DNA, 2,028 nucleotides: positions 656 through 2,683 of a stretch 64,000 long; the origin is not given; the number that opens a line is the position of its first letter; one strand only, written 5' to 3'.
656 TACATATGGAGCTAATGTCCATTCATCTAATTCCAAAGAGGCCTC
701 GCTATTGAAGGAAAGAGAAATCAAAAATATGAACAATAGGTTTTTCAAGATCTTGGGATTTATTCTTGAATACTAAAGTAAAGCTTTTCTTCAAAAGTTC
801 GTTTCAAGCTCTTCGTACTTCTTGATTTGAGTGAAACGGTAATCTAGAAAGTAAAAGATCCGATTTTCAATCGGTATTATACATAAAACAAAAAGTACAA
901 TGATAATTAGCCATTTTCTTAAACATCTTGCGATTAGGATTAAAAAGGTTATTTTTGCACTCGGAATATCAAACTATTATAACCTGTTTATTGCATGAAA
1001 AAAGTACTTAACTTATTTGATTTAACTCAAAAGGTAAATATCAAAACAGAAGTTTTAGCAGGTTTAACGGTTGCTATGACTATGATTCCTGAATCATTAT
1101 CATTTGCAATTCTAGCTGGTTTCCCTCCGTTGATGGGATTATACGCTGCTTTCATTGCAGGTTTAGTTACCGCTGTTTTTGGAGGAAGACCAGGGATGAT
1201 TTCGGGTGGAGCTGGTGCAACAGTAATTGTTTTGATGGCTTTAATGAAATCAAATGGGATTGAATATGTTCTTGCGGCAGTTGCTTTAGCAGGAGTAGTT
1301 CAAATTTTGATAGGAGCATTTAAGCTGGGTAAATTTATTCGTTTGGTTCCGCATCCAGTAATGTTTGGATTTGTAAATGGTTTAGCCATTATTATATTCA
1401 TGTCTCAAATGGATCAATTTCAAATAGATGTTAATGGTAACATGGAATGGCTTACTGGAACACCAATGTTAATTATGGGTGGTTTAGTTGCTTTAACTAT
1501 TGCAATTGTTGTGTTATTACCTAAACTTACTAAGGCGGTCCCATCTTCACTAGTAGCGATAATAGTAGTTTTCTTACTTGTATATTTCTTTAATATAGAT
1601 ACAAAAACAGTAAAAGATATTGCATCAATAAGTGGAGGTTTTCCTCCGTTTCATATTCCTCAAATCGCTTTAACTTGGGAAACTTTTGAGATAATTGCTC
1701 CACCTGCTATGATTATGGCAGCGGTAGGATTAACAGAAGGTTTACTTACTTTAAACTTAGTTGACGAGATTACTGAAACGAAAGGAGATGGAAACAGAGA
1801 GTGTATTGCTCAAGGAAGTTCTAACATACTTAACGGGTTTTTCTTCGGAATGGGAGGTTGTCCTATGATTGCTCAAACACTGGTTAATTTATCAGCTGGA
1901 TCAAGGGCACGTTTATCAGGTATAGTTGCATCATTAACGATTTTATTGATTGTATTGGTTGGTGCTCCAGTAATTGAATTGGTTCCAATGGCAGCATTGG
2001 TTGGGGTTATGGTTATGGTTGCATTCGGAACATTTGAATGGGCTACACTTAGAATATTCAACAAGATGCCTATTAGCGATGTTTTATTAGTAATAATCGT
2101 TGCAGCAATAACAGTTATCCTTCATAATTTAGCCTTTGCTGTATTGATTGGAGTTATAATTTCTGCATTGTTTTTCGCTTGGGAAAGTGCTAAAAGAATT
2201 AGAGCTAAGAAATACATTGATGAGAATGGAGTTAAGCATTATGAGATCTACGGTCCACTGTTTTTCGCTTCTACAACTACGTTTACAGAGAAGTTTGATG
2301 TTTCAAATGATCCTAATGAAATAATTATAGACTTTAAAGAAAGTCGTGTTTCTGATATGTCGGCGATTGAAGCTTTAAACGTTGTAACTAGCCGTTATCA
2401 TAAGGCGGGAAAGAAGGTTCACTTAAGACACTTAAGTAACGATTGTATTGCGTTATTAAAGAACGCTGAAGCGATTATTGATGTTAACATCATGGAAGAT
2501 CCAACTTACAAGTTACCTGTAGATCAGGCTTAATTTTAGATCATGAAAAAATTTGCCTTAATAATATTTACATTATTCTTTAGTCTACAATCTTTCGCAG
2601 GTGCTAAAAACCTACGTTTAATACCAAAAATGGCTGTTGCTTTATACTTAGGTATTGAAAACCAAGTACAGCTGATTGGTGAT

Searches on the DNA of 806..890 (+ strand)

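Call 36: build_rna_model(alignment_id=A1, structure=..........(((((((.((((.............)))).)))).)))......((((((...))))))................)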
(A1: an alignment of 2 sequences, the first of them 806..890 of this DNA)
Model R1 built from alignment A1 (2 sequences, 85 columns); structure: as given.
model positions 85; base pairs 17; branch points 1; effective number of sequences 1.65; information 0.669 bits per position. Calibrated on 0.2 Mb of random sequence (short: E-values are rough).
structure used (alignment columns):
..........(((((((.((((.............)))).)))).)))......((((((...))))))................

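Call 37: search_with_rna_model(model_id=R1, sources=[window, L002, L011], max_evalue=10, filters=off)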
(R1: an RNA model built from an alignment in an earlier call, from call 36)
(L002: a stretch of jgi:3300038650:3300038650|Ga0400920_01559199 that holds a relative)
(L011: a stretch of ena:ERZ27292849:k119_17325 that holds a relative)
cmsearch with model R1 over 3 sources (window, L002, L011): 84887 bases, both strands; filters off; matches with E-value up to 10: 33.
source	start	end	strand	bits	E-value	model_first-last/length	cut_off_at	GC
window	806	890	+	104.1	3.7e-24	1-85/85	no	0.32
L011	10600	10684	-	104.1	3.7e-24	1-85/85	no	0.32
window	8444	8526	+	98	1.4e-22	1-85/85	no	0.34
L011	2964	3046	-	98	1.4e-22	1-85/85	no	0.34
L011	14935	15009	+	54.7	2.4e-11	1-85/85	no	0.29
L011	15049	15134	-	50.5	2.8e-10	1-85/85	no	0.34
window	39752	39829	-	20.4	0.018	1-85/85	no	0.32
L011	13683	13749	-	17.7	0.085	1-85/85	no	0.25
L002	2123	2194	-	15.5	0.32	1-85/85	no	0.28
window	8479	8557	-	13.5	1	1-85/85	no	0.25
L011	2933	3011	+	13.5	1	1-85/85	no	0.25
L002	159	243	+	13.3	1.2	1-85/85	no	0.26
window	46667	46754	+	13.2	1.3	1-85/85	no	0.31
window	54471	54540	+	13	1.4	1-85/85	no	0.27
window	20371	20453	+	12.7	1.7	1-85/85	no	0.33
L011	10583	10647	+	11.7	3.1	1-85/85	no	0.25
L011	11132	11205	+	10.7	5.5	1-85/85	no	0.28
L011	15600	15679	+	10.1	7.9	1-85/85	no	0.32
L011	10394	10486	-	10.1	8.2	1-85/85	no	0.3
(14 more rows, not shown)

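Call 39: search_with_rna_model(model_id=R1, sources=[window, L011], max_evalue=0.2, filters=default, show_alignments=8, make_alignment=true)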
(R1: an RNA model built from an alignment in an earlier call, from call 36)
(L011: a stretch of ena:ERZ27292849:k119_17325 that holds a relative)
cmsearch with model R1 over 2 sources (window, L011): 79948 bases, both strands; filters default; matches with E-value up to 0.2: 8.
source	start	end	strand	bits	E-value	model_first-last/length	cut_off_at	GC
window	806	890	+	104.1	3.5e-24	1-85/85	no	0.32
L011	10600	10684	-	104.1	3.5e-24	1-85/85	no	0.32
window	8444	8526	+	98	1.3e-22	1-85/85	no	0.34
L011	2964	3046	-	98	1.3e-22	1-85/85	no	0.34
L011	14935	15009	+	54.7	2.2e-11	1-85/85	no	0.29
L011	15049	15134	-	50.5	2.6e-10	1-85/85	no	0.34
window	39752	39829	-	20.4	0.017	1-85/85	no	0.32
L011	13683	13749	-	17.7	0.08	1-85/85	no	0.25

Alignment A2: 8 matches aligned to the model, 104 columns, each read 5' to 3' on its own strand. Consensus structure (alignment columns), stored with it:
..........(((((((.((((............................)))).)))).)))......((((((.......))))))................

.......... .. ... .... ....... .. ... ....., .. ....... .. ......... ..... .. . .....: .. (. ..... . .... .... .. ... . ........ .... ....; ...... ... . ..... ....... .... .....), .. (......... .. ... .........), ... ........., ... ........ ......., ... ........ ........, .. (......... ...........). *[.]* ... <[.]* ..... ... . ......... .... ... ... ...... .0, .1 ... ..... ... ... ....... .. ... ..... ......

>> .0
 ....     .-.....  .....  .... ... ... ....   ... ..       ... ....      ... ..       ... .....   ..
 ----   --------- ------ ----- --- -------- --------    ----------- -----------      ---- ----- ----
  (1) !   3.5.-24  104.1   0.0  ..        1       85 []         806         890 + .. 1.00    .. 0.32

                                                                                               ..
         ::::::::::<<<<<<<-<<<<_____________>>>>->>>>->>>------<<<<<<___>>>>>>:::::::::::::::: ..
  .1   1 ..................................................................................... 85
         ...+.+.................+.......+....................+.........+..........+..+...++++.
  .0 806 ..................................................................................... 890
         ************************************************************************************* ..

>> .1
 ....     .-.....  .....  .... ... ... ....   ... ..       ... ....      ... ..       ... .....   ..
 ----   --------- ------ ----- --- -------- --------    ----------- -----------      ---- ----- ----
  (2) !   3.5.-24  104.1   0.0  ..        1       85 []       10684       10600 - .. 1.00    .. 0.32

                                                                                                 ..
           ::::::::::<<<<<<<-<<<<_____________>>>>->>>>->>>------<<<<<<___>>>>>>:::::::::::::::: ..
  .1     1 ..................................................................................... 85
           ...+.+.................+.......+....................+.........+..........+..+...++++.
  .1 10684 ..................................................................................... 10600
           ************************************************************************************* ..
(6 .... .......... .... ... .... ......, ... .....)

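Call 50: search_with_rna_model(model_id=R1, sources=[L017, L012, L013, L014, L015], max_evalue=1, filters=off)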
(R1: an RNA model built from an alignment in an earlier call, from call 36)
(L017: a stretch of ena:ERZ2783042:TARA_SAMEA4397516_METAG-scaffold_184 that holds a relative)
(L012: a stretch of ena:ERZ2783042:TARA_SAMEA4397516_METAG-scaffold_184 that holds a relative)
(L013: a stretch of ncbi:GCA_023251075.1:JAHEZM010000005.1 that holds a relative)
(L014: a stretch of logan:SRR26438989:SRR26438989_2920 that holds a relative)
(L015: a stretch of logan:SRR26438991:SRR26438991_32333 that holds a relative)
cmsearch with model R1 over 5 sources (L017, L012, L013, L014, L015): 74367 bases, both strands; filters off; matches with E-value up to 1: 4.
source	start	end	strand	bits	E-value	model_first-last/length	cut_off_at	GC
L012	9617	9699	-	98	1.2e-22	1-85/85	no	0.34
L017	19535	19607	+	47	1.9e-09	1-85/85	no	0.3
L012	9586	9664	+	13.5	0.9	1-85/85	no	0.25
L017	18808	18869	-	13.5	0.91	1-85/85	no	0.24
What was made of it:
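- On REP/REPIN: Five copies in ~78 kb (calls 37, 50).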

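Call 67: build_rna_model(alignment_id=A5, structure=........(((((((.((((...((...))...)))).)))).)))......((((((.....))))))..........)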
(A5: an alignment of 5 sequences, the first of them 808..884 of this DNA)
Model R2 built from alignment A5 (5 sequences, 79 columns); structure: as given.
model positions 75; base pairs 19; branch points 1; effective number of sequences 2.17; information 0.753 bits per position. Calibrated on 0.2 Mb of random sequence (short: E-values are rough).
structure used (alignment columns):
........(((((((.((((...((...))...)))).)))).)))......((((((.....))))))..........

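Call 68: search_with_rna_model(model_id=R2, sources=[window, L011, L017, L002, L018, L019, L021, L022, L023, L013, L014], max_evalue=1, filters=default)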
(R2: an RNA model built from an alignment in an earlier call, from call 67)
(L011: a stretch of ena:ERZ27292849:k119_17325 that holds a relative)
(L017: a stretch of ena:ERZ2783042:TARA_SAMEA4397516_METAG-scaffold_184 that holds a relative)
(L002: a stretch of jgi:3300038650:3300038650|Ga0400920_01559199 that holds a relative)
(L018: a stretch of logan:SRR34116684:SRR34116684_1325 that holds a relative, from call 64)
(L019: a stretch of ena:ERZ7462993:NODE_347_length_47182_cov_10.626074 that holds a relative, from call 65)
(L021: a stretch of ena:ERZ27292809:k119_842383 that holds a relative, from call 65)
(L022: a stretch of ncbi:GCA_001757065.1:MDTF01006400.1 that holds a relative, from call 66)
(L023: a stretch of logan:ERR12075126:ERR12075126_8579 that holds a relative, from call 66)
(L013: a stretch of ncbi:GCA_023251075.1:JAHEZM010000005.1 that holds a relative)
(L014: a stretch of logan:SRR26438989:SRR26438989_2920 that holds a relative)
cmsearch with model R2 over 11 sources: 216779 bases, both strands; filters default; matches with E-value up to 1: 13.
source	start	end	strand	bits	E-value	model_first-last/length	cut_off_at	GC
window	8446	8520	+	94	3.6e-17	1-75/75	no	0.33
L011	2970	3044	-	94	3.6e-17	1-75/75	no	0.33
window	808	884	+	87.6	8.2e-16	1-75/75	no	0.34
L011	10606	10682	-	87.6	8.2e-16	1-75/75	no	0.34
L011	15054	15132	-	79.7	3.9e-14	1-75/75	no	0.34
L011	14937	15003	+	77.7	1e-13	1-75/75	no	0.28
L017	19537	19603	+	71.5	2.2e-12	1-75/75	no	0.33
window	8486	8554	-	18.6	0.43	1-75/75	no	0.25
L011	2936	3004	+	18.6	0.43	1-75/75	no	0.25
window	850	905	-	18.4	0.48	1-75/75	no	0.25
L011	10585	10640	+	18.4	0.48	1-75/75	no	0.25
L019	18752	18803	+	17.2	0.88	1-75/75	no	0.25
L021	11685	11736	+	17.2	0.88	1-75/75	no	0.25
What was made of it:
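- Covariance models find five copies in ~78 kb of this genome: A, B, C, D and E, at 47-104 bits (calls 37, 39, 50, 68).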

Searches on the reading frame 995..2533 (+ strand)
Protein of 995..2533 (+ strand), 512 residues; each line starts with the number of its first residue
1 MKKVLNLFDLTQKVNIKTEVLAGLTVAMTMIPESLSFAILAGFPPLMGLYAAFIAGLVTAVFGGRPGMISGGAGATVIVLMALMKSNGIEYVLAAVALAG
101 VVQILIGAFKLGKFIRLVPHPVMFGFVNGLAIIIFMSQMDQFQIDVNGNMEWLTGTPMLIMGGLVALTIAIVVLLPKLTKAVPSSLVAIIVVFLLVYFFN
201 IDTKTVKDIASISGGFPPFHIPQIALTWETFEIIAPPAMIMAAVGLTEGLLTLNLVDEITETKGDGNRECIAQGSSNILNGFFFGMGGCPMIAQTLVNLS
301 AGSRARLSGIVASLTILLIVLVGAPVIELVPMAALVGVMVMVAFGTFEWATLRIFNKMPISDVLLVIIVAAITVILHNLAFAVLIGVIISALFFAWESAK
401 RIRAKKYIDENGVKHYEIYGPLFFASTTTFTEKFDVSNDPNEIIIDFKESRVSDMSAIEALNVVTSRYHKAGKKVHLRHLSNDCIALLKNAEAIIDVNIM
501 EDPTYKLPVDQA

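Call 14: search_protein_families(library=pfam, proteins=[window:995-2533:+], max_evalue=0.01)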
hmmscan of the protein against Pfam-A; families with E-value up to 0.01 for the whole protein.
window:995-2533:+ (512 aa): 3 families
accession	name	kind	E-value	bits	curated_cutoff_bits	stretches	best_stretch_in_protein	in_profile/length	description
PF00916.26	Sulfate_transp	-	1.4e-56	192.3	23.2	1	17-368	2-379/380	Sulfate permease family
PF01740.26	STAS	-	1.5e-05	25.2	22.6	1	411-492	8-92/106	STAS domain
PF16983.11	MFS_MOT1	-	0.004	17.9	30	1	252-343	14-108/111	Molybdate transporter of MFS superfamily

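Call 63: find_homologous_proteins(query=window:995-2533:+)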
Query window:995-2533:+ (512 aa): 8000 proteins with E <= 0.001 among 8000 candidates; the best 120 are listed.
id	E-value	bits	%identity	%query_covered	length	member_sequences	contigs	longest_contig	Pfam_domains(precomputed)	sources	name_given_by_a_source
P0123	0.0e+0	1092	100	100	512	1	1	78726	PF01740.27,PF00916.27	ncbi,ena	-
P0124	0.0e+0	1089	100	100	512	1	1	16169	PF01740.27,PF00916.27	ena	-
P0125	0.0e+0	1049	95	100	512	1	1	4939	PF00916.27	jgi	jgi:SulP family sulfate permease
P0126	5.0e-296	1000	91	100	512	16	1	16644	PF00916.27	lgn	-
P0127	2.0e-291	985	89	100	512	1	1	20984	PF01740.27,PF00916.27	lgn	-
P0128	2.2e-291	985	90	100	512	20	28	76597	PF00916.27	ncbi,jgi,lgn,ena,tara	ncbi:MAG: SulP family sulfate permease [Flavobacteriales bacterium]|jgi:SulP family sulfate permease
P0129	7.0e-291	983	88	100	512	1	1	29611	PF01740.27,PF00916.27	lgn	-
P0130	4.1e-289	978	89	100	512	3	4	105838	PF00916.27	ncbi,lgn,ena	-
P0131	1.2e-288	976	89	100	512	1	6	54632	PF00916.27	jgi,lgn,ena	jgi:SulP family sulfate permease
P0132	2.4e-286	968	88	100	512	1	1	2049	PF01740.27,PF00916.27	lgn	-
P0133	2.4e-286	968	88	100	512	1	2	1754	PF01740.27,PF00916.27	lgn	-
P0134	4.3e-286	968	88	100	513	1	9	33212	PF00916.27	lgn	-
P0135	9.5e-286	966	88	100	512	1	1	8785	PF01740.27,PF00916.27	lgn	-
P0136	1.2e-285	966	88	100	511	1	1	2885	PF01740.27,PF00916.27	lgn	-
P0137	4.9e-283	957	87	100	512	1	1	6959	PF00916.27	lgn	-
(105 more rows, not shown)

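Call 64: find_encoding_contigs(protein=P0126, flank=10000, max_places=2)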
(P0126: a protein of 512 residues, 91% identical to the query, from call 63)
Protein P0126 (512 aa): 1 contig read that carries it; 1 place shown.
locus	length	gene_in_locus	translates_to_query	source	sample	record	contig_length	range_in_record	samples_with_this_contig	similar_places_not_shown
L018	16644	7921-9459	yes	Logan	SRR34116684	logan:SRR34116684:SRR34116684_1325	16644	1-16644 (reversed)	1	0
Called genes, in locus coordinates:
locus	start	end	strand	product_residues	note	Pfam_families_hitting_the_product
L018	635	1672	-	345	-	PF21016:RlmN_N, PF04055:Radical_SAM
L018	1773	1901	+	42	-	-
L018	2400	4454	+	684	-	PF00133:tRNA-synt_1, PF09334:tRNA-synt_1g, PF19303:Anticodon_3, PF01588:tRNA_bind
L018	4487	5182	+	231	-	PF01210:NAD_Gly3P_dh_N (weak), PF02254:TrkA_N, PF03807:F420_oxidored (weak), PF02080:TrkA_C (weak)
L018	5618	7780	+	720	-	-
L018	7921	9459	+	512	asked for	PF00916:Sulfate_transp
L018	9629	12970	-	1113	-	PF15902:Sortilin-Vps10 (weak), PF19081:Ig_7 (weak), PF18962:Por_Secre_tail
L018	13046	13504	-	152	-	-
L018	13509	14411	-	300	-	-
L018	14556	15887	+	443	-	PF00206:Lyase_1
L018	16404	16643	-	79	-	?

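Call 65: find_encoding_contigs(protein=P0128, flank=10000, max_places=3)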
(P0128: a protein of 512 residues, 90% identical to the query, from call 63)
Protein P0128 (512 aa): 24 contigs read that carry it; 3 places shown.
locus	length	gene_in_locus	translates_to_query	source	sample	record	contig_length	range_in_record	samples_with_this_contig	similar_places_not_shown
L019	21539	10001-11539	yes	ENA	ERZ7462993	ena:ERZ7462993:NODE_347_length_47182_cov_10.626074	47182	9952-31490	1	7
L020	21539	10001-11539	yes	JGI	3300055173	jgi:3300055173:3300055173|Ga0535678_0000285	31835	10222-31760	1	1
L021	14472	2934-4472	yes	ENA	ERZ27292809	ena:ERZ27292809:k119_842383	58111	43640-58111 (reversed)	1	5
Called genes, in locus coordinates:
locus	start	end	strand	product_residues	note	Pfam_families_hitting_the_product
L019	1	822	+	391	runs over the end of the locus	PF01053:Cys_Met_Meta_PP, PF06838:Met_gamma_lyase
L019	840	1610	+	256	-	PF23023:Anti-Pycsar_Apyc1, PF00753:Lactamase_B, PF12706:Lactamase_B_2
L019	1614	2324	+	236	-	PF03746:LamB_YcsF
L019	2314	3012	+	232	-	PF02682:CT_C_D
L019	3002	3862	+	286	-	PF02626:CT_A_B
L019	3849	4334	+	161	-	-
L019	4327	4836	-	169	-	-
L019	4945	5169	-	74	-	-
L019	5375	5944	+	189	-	PF04542:Sigma70_r2, PF08281:Sigma70_r4_2, PF04545:Sigma70_r4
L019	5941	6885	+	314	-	-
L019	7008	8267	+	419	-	PF04932:Wzy_C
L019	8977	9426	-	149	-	PF00226:DnaJ, PF13619:KTSC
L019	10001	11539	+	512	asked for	PF00916:Sulfate_transp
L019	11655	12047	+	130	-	-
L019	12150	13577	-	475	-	PF01370:Epimerase, PF05368:NmrA, PF13460:NAD_binding_10, PF11066:DUF2867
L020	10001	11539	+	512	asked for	PF00916:Sulfate_transp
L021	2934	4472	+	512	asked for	PF00916:Sulfate_transp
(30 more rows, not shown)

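Call 66: find_encoding_contigs(protein=P0130, flank=10000, max_places=2)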
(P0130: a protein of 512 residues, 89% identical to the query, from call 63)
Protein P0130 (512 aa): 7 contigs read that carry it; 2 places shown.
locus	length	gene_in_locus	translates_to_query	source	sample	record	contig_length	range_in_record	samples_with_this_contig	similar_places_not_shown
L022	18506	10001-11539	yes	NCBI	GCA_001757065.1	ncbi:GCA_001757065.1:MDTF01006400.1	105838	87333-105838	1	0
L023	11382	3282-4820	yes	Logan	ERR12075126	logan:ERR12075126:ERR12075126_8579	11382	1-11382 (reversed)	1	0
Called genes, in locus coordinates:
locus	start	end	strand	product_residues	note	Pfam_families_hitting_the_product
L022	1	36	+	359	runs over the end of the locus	PF00248:Aldo_ket_red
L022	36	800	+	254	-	PF00795:CN_hydrolase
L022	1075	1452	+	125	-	PF01219:DAGK_prokar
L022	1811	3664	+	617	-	PF04055:Radical_SAM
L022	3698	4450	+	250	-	-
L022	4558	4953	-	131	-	-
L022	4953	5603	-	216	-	PF00156:Pribosyltran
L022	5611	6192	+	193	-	PF00293:NUDIX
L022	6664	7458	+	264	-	PF00303:Thymidylat_synt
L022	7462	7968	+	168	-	PF00186:DHFR_1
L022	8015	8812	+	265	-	-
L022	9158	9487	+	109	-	PF03819:MazG, PF12643:MazG-like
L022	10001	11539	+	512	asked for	PF00916:Sulfate_transp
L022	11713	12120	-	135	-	PF00472:RF-1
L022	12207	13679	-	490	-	-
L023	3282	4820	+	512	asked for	PF00916:Sulfate_transp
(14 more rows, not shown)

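Call 93: find_encoding_contigs(protein=P0123, flank=10000, max_places=3)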
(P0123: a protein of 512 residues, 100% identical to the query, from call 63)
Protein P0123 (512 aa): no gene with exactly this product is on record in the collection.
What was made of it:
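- Tried and rejected: A look-up of the 78.7-kb NCBI contig through P0123 failed (call 93).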
